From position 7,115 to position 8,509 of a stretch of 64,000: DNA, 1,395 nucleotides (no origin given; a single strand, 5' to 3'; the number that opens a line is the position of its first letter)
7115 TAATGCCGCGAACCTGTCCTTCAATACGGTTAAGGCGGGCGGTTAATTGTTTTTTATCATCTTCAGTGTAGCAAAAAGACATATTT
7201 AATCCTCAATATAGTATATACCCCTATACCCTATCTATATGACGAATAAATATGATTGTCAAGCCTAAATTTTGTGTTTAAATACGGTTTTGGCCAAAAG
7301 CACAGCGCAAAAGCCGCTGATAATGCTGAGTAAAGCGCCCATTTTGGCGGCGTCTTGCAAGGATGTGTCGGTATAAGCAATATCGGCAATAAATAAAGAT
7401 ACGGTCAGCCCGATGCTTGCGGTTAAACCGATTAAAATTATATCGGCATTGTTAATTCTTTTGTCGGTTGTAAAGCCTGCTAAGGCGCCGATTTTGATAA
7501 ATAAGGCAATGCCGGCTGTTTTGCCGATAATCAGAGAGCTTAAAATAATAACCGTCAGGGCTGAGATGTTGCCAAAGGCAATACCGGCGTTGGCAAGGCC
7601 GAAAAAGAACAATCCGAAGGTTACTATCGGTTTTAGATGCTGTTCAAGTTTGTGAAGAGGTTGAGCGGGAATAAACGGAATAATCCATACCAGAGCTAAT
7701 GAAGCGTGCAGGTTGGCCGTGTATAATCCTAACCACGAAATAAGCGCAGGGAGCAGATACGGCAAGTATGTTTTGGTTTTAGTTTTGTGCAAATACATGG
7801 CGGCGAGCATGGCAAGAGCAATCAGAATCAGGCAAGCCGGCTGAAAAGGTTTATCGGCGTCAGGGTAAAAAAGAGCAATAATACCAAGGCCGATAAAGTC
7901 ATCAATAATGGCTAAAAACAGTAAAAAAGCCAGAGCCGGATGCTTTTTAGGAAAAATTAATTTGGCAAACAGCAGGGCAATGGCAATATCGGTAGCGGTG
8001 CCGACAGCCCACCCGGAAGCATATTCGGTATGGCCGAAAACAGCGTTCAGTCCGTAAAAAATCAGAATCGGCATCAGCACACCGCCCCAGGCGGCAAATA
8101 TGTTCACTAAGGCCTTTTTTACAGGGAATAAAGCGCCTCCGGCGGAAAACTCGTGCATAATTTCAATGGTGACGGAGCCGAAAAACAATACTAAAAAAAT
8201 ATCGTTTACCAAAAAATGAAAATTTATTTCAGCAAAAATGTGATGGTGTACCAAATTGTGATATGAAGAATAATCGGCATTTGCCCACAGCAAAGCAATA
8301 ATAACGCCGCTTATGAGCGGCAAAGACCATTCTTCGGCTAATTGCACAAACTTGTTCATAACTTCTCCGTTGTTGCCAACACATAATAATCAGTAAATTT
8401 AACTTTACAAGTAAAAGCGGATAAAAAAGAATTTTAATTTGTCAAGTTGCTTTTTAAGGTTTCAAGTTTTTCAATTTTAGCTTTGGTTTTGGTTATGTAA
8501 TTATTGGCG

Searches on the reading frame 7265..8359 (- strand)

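Call 11: search_protein_families(library=pfam, proteins=[window:7265-8359:-], max_evalue=0.00001)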
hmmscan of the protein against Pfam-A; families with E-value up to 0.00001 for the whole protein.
window:7265-8359:- (364 aa): 1 family
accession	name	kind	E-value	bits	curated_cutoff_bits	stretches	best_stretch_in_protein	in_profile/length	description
PF06965.17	Na_H_antiport_1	-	4.1e-57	194.2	23.5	1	4-354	3-372/374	Na+/H+ antiporter 1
